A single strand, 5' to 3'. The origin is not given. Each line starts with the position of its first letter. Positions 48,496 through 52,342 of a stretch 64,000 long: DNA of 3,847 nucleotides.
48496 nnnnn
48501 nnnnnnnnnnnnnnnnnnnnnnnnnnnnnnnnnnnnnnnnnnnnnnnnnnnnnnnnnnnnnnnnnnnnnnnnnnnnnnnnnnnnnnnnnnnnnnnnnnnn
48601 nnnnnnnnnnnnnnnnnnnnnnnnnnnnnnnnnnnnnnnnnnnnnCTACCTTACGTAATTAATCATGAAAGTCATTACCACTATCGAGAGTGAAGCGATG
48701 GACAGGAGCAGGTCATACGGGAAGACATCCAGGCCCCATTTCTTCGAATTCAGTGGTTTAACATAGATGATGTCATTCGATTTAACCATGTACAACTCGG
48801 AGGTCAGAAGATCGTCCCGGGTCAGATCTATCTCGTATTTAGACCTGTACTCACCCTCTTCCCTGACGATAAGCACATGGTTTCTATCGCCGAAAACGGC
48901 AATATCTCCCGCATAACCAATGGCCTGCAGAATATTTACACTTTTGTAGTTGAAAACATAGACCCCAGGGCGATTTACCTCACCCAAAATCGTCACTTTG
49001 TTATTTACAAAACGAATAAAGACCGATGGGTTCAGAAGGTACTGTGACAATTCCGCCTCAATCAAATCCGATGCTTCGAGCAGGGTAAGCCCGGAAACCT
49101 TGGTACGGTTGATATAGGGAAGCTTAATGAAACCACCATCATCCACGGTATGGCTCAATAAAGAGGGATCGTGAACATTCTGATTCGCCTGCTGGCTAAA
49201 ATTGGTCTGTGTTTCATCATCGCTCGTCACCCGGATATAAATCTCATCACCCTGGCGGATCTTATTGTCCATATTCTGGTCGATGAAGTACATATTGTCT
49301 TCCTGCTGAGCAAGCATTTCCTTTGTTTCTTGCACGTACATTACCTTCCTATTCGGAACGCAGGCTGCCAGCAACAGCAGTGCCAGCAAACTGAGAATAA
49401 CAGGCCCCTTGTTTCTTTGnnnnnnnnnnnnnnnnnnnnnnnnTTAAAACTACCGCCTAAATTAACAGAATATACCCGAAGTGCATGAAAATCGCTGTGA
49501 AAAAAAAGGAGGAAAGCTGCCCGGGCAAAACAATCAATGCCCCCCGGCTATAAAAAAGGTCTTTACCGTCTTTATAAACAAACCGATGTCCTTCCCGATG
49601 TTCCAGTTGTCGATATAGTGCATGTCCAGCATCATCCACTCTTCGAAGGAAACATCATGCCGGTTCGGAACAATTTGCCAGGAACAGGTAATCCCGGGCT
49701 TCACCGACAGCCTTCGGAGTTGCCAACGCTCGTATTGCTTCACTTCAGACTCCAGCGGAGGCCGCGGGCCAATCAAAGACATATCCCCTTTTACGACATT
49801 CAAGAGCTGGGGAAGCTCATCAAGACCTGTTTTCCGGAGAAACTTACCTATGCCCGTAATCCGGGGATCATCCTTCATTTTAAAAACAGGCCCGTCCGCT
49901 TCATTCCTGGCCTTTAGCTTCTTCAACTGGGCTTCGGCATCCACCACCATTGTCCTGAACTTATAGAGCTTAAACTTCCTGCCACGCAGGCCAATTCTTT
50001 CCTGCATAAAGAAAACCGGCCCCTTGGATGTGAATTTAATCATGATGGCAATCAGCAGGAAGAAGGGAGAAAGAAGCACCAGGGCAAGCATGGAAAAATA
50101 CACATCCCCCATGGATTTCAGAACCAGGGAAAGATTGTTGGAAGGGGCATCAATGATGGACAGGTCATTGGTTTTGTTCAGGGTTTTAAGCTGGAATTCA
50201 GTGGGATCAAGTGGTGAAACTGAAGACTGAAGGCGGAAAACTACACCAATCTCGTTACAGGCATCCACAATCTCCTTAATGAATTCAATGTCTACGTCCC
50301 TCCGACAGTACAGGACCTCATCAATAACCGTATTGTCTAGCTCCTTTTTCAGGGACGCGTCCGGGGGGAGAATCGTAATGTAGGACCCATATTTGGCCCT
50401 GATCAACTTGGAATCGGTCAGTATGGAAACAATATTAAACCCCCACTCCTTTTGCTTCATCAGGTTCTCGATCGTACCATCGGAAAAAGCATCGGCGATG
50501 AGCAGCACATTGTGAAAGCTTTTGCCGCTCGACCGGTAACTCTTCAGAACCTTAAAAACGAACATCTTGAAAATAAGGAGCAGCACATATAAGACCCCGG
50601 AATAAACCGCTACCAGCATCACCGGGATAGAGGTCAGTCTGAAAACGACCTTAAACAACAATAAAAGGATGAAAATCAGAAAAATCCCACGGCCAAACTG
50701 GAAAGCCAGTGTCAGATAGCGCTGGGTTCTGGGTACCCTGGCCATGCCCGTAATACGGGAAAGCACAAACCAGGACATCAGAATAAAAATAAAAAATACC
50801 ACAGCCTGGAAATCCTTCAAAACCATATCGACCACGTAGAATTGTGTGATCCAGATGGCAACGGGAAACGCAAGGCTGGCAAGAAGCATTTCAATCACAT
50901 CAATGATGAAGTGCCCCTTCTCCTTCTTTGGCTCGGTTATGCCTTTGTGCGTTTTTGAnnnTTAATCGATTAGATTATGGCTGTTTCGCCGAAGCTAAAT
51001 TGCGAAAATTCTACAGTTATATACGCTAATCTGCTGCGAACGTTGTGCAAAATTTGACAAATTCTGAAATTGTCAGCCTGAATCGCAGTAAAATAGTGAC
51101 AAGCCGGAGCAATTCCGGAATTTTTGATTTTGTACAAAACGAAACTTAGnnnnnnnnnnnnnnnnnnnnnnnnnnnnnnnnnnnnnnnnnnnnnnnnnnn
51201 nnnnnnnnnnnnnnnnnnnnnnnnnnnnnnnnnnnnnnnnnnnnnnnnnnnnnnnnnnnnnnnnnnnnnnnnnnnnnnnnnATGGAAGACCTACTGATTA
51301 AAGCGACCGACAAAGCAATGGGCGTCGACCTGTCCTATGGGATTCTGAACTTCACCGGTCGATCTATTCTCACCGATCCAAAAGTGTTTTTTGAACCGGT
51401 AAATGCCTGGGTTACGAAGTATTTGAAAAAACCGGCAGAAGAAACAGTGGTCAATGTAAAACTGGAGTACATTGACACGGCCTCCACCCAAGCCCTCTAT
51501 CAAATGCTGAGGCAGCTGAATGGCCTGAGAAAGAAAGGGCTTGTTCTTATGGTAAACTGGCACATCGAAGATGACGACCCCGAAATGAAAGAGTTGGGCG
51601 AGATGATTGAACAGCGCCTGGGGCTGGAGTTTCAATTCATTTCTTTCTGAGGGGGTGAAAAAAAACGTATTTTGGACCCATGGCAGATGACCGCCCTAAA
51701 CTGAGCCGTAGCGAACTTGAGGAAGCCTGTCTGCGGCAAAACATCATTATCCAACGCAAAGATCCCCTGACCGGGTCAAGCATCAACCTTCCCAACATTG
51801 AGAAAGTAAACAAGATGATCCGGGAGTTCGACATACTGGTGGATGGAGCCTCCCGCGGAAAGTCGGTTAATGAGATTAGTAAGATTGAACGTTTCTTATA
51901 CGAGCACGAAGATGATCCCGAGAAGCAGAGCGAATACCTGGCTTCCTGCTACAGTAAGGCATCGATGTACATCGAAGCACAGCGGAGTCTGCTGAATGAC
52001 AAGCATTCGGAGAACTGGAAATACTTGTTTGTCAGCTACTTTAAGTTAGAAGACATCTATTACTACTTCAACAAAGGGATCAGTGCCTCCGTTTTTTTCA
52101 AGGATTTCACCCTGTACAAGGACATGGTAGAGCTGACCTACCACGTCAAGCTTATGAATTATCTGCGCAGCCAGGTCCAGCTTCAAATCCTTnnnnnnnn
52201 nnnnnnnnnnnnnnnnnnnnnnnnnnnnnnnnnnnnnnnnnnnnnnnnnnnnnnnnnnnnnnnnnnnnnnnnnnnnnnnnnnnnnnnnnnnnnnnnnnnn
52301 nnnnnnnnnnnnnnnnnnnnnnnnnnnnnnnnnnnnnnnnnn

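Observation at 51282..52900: Orphan partner-switch-like cluster: two SiaC/DUF1987 paralogs flanking an unknown 269-aa protein, next to the EPS locus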

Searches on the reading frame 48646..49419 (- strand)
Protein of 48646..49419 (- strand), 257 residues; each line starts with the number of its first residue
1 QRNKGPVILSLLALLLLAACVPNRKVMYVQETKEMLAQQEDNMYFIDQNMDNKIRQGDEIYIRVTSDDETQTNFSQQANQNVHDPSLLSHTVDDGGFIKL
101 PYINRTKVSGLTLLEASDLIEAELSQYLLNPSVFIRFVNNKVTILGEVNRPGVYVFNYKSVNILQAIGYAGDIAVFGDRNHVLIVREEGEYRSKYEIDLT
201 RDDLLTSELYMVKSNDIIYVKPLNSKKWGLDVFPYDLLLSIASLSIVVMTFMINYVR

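Call 26: search_protein_families(library=pfam, proteins=[window:48646-49419:-], max_evalue=0.001)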
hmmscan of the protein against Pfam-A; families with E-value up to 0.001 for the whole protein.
window:48646-49419:- (257 aa): 3 families
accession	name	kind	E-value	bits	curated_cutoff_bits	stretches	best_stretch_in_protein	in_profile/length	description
PF02563.21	Poly_export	-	7.5e-14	52.1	28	1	50-137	5-76/77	Polysaccharide biosynthesis/export protein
PF22461.2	SLBB_2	-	6.1e-07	29.9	27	1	141-220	2-79/79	SLBB domain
PF10531.15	SLBB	-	0.00056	20.1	27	0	141-186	1-45/55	SLBB domain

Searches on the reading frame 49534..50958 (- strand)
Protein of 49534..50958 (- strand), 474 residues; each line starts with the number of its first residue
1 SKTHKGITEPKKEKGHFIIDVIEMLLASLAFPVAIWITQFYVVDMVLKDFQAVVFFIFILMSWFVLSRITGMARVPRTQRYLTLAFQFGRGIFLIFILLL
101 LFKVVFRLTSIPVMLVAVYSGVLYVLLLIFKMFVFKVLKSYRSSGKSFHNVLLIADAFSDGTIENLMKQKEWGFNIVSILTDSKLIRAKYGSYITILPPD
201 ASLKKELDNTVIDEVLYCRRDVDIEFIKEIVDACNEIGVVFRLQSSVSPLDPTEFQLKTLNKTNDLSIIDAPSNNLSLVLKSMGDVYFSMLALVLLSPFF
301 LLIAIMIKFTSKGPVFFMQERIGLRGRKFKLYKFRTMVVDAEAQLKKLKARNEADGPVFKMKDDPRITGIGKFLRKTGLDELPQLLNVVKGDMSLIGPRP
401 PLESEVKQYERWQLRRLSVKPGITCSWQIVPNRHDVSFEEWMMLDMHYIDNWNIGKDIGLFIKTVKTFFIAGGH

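Call 25: search_protein_families(library=pfam, proteins=[window:49534-50958:-], max_evalue=0.001)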
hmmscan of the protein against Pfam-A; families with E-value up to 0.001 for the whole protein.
window:49534-50958:- (474 aa): 2 families
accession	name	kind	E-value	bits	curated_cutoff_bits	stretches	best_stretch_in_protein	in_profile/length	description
PF02397.22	Bac_transf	-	8.3e-66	221.4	27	1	281-469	1-178/179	Bacterial sugar transferase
PF13727.12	CoA_binding_3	-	4.4e-07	30.5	25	1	69-243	2-173/175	CoA-binding domain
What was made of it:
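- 49534..50961 (-): WbaP-like initiating sugar-phosphate transferase, transcribed divergently from A. Bac_transf at E 8e-66 plus CoA_binding_3 (call 25).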

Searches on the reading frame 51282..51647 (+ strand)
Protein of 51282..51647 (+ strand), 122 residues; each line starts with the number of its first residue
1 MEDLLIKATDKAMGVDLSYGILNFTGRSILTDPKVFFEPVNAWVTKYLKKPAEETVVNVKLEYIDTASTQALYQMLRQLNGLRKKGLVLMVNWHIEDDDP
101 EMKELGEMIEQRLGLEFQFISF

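Call 3: search_protein_families(library=pfam, proteins=[window:51282-51647:+], max_evalue=1)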
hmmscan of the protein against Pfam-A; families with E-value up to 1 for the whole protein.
window:51282-51647:+ (122 aa): 2 families
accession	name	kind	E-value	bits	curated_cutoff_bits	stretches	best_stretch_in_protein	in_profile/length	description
PF09345.15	SiaC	-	1.8e-26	92.6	24.5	1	15-121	12-119/120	SiaC family regulatory phosphoprotein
PF03432.20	Relaxase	-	0.078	13.7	24.6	1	59-121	13-83/132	MobA/VirD2-like, nuclease domain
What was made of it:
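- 51282..51650 (+): A-type SiaC-family (DUF1987, STAS-like) protein, 122 aa. The candidate phospho-site T66 is the codon at 51477-51479. PF09345 at E 1.8e-26, 92.6 bits (call 3).
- On SiaC family (Pfam PF09345 / DUF1987): Both cover nearly the whole 120-position profile (call 3).
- Family membership: PF09345 hits (call 3).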

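Call 4: search_protein_families(library=ncbifam, proteins=[window:51282-51647:+], max_evalue=1)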
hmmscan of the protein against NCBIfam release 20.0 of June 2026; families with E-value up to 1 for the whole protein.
window:51282-51647:+ (122 aa): 1 family
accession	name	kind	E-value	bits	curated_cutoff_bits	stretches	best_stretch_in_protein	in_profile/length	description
NF038265.1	phos_prot_SiaC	equivalog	6.2e-13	48.8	150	1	12-118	13-119/122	biofilm regulation phosphoprotein SiaC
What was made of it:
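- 51282..51650 (+): NCBIfam SiaC equivalog only 48.8 bits against a cut-off of 150 (call 4).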

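Call 29: find_homologous_proteins(query=window:51282-51647:+, max_evalue=0.001)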
Query window:51282-51647:+ (122 aa): 165 proteins with E <= 0.001 among 167 candidates; the best 120 are listed.
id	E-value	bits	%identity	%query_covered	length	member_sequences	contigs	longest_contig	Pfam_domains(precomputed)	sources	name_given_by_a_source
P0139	6.7e-74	263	100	100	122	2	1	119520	PF09345.16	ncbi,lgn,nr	ncbi:MAG: hypothetical protein CSA96_06675 [Bacteroidetes bacterium]|nr:MAG: hypothetical protein CS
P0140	5.1e-65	235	84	100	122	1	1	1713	PF09345.16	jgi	jgi:hypothetical protein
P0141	7.1e-64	231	84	100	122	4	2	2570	PF09345.16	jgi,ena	-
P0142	2.2e-63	230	83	100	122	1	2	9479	PF09345.16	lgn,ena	-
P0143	5.0e-63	228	83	99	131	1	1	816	PF09345.16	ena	-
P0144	7.0e-63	228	83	99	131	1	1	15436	PF09345.16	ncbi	-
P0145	7.1e-63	228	82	100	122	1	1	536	PF09345.16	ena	-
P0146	1.5e-62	227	81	100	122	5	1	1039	PF09345.16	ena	-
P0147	1.6e-62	227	80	100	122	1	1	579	PF09345.16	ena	-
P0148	3.0e-62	226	79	100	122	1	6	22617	PF09345.16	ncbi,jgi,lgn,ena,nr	ncbi:MAG: DUF1987 domain-containing protein [Bacteroidales bacterium]|nr:DUF1987 domain-containing p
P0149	3.8e-62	226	80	100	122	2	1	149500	PF09345.16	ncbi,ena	-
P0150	4.4e-62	225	81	100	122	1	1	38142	PF09345.16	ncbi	ncbi:MAG: DUF1987 domain-containing protein [Bacteroidales bacterium]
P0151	4.4e-62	225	79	100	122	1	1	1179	PF09345.16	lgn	-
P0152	8.2e-62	224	80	100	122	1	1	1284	PF09345.16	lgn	-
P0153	9.7e-62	224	78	100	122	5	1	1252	PF09345.16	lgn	-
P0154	9.9e-62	224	80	100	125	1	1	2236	PF09345.16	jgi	jgi:hypothetical protein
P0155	1.0e-61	224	82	100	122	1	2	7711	PF09345.16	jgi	-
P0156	1.1e-61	224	79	100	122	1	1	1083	PF09345.16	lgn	-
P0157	1.2e-61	224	80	100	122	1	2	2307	PF09345.16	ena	-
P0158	1.3e-61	224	80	100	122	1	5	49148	PF09345.16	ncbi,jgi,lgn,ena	-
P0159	1.3e-61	224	81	100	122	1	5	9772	PF09345.16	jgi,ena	jgi:hypothetical protein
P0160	1.4e-61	224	82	100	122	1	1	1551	PF09345.16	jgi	jgi:hypothetical protein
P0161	1.7e-61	224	80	100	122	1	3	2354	PF09345.16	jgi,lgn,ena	-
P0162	2.4e-61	223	80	100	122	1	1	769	PF09345.16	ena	-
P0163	2.4e-61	223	80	100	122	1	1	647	PF09345.16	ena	-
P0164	2.7e-61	223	78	100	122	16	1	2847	PF09345.16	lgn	-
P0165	3.7e-61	222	80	99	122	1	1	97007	PF09345.16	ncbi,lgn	-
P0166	4.1e-61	222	81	100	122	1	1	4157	PF09345.16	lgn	-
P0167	5.9e-61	222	80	100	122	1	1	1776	PF09345.16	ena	-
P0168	6.1e-61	222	79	100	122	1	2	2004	PF09345.16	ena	-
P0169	6.6e-61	222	79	100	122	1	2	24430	PF09345.16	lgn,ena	-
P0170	8.2e-61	221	78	100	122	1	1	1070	PF09345.16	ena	-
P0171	8.2e-61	221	78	100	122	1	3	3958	PF09345.16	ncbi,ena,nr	ncbi:MAG: DUF1987 domain-containing protein [Bacteroidales bacterium]|nr:DUF1987 domain-containing p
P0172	9.5e-61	221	80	100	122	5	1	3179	PF09345.16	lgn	-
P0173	1.0e-60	221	78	100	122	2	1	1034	PF09345.16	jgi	jgi:hypothetical protein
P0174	1.1e-60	221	78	100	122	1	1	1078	PF09345.16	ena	-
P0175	1.1e-60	221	76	100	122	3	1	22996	PF09345.16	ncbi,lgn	-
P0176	1.2e-60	221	78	100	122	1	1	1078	PF09345.16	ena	-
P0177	1.5e-60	220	77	100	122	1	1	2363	PF09345.16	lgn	-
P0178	1.5e-60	220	79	100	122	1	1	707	PF09345.16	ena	-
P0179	1.6e-60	220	78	100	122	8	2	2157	PF09345.16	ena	-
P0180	1.7e-60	220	82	98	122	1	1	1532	PF09345.16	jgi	jgi:hypothetical protein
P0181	1.8e-60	220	78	100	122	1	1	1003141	PF09345.16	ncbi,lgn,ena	-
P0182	1.8e-60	220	76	100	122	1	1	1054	PF09345.16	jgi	-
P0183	1.8e-60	220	79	100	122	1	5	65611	PF09345.16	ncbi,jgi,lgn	jgi:hypothetical protein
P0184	2.3e-60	220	77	100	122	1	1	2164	PF09345.16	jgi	-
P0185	3.2e-60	219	77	100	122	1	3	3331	PF09345.16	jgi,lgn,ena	-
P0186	3.7e-60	219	80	100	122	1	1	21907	PF09345.16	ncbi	ncbi:MAG: DUF1987 domain-containing protein [Bacteroidota bacterium]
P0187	3.9e-60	219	78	100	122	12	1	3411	PF09345.16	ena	-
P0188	3.9e-60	219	79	100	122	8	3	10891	PF09345.16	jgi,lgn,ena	jgi:hypothetical protein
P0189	3.9e-60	219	78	100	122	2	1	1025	PF09345.16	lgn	-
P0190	4.1e-60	219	77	100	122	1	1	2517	PF09345.16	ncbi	ncbi:MAG: DUF1987 domain-containing protein [Bacteroidota bacterium]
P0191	4.2e-60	219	78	100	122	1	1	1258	PF09345.16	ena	-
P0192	4.2e-60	219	78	100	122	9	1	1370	PF09345.16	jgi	jgi:hypothetical protein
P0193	4.2e-60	219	76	100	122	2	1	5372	PF09345.16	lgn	-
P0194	4.5e-60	219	78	100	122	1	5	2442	PF09345.16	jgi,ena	-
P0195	4.5e-60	219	77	100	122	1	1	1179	PF09345.16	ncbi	-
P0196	4.5e-60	219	77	100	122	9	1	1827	PF09345.16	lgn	-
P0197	4.9e-60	219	77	100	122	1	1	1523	PF09345.16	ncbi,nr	ncbi:MAG: SiaC family regulatory phosphoprotein [Candidatus Aminicenantes bacterium]|nr:SiaC family 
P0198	5.1e-60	219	80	100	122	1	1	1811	PF09345.16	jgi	jgi:hypothetical protein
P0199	5.8e-60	219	78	100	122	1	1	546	PF09345.16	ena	-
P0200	6.3e-60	218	77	100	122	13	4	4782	PF09345.16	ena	-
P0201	6.4e-60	218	78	100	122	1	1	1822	PF09345.16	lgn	-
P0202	8.6e-60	218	76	100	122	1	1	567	PF09345.16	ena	-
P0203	8.8e-60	218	77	100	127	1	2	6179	PF09345.16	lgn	-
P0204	8.9e-60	218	77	100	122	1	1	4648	PF09345.16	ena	-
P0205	9.7e-60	218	78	100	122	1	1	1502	PF09345.16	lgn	-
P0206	1.1e-59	218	75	100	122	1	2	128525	PF09345.16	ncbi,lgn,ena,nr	ncbi:MAG: DUF1987 domain-containing protein [Bacteroidales bacterium]|nr:DUF1987 domain-containing p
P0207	1.2e-59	218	76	100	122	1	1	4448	PF09345.16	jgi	jgi:hypothetical protein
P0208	1.2e-59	218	76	100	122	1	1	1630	PF09345.16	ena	-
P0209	1.2e-59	217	77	100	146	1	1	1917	PF09345.16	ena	-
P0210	1.3e-59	217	76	100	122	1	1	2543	PF09345.16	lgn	-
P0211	1.4e-59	217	76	100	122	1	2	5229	PF09345.16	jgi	-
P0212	1.5e-59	217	78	100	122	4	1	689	PF09345.16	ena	-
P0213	1.5e-59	217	78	100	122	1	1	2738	PF09345.16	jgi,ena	-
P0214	2.2e-59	217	79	98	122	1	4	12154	PF09345.16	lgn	-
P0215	2.3e-59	217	75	100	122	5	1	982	PF09345.16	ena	-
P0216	2.7e-59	216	78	100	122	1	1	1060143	PF09345.16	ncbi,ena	-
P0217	2.9e-59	216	76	100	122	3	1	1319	PF09345.16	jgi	jgi:hypothetical protein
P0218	3.1e-59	216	79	100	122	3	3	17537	PF09345.16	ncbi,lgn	-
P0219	3.2e-59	216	75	100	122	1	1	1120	PF09345.16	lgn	-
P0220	3.2e-59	216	76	100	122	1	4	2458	PF09345.16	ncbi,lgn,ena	-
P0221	3.3e-59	216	76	100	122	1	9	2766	PF09345.16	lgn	-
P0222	4.4e-59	216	77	98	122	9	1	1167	PF09345.16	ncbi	-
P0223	4.6e-59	216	76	100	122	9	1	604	PF09345.16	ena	-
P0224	4.8e-59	216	75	100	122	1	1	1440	PF09345.16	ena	-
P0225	5.2e-59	215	79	100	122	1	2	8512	PF09345.16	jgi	jgi:hypothetical protein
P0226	5.4e-59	215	76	100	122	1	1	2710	PF09345.16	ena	-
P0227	5.8e-59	215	78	98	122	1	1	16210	PF09345.16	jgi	-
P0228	6.2e-59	215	74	100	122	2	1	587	PF09345.16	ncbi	-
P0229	6.2e-59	215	76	100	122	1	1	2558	PF09345.16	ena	-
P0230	7.8e-59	215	78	100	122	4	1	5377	PF09345.16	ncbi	-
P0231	8.4e-59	215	77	100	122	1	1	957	PF09345.16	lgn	-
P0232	8.4e-59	215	78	100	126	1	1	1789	PF09345.16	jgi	jgi:hypothetical protein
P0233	1.0e-58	215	76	100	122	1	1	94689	PF09345.16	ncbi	ncbi:MAG: DUF1987 domain-containing protein [Bacteroidales bacterium]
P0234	1.1e-58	214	76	100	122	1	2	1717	PF09345.16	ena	-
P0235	1.1e-58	214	74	100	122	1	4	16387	PF09345.16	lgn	-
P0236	1.3e-58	214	76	100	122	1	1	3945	PF09345.16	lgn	-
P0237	1.4e-58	214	75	100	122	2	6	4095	PF09345.16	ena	-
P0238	1.5e-58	214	75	100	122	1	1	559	PF09345.16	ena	-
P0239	1.7e-58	214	75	100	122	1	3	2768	PF09345.16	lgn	-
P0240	1.7e-58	214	75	100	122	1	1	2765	PF09345.16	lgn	-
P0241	2.0e-58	214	75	100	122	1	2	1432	PF09345.16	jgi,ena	-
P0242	2.5e-58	213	75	100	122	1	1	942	PF09345.16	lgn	-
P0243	2.7e-58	213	75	100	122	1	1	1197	PF09345.16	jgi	jgi:hypothetical protein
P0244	2.7e-58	213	75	100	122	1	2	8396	PF09345.16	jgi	-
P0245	2.8e-58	213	75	100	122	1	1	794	PF09345.16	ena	-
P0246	2.8e-58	213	76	100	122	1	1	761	PF09345.16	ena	-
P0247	3.8e-58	213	75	100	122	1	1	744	PF09345.16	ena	-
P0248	4.0e-58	213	76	100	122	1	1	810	PF09345.16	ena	-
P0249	5.5e-58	212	76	100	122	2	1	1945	PF09345.16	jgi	jgi:hypothetical protein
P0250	6.0e-58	212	75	100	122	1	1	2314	PF09345.16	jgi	jgi:hypothetical protein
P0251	6.5e-58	212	79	100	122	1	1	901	PF09345.16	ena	-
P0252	7.0e-58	212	75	100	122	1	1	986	PF09345.16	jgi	-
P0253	8.5e-58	212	74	100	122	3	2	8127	PF09345.16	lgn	-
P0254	1.0e-57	211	76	100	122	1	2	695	PF09345.16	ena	-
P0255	1.0e-57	211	74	100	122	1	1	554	PF09345.16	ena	-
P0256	1.0e-57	211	75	100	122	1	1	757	PF09345.16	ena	-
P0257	1.1e-57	211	75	100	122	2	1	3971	PF09345.16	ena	-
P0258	1.1e-57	211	75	100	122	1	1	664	PF09345.16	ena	-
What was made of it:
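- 51282..51650 (+): Orthologues are 74-84% identical and almost all 122 aa (call 29).
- Checked: The ATG at 51282, rather than the upstream TTG at 51168, is supported because the listed orthologues are almost all 122 aa and cover 98-100% of the query (call 29).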

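Call 63: find_encoding_contigs(protein=P0216, flank=8000, max_places=2)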
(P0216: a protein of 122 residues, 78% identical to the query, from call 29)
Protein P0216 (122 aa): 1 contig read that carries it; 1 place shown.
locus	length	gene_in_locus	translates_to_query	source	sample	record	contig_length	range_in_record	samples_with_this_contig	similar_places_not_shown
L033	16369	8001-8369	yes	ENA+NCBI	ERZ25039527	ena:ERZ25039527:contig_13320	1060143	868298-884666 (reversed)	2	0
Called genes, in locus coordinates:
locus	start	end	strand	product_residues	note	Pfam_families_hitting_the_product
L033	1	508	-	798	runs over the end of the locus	PF05345:He_PIG (weak), PF17963:Big_9 (faint), PF17803:Cadherin_4 (faint), PF13385:Laminin_G_3, PF05345:He_PIG, PF18962:Por_Secre_tail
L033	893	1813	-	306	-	PF13641:Glyco_tranf_2_3, PF00535:Glycos_transf_2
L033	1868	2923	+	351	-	PF16841:CBM60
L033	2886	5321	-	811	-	PF13807:GNVR, PF13614:AAA_31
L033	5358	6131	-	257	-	PF02563:Poly_export, PF22461:SLBB_2 (weak)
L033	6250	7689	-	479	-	PF13727:CoA_binding_3 (weak), PF02397:Bac_transf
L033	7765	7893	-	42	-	-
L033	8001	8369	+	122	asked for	PF09345:SiaC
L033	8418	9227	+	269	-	-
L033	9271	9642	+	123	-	PF09345:SiaC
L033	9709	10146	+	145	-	-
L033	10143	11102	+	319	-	PF01261:AP_endonuc_2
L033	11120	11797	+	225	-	PF01613:Flavin_Reduct, PF00301:Rubredoxin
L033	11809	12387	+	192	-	PF00210:Ferritin, PF02915:Rubrerythrin, PF21349:RUBY_RBDX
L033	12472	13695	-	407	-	PF00534:Glycos_transf_1, PF13692:Glyco_trans_1_4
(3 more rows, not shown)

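Call 64: search_protein_families(library=padloc, proteins=[window:51282-51647:+], max_evalue=0.1)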
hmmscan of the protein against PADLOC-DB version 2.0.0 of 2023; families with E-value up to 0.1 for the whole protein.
window:51282-51647:+ (122 aa): 0 families

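Call 65: search_protein_families(library=phrogs, proteins=[window:51282-51647:+], max_evalue=0.1)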
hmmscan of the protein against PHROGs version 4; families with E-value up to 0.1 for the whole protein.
window:51282-51647:+ (122 aa): 0 families
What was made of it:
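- No PADLOC or PHROGs hit for A, B or C (calls 64, 65).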

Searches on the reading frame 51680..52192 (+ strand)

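Call 34: search_protein_families(library=pfam, proteins=[window:51680-52192:+], max_evalue=10)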
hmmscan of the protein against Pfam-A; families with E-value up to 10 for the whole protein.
seq(171 aa): 1 family
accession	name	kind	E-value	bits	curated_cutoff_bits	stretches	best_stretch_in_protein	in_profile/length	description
PF11693.13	DUF2990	-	0.12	12.9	21.1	1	84-105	21-42/63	Protein of unknown function (DUF2990)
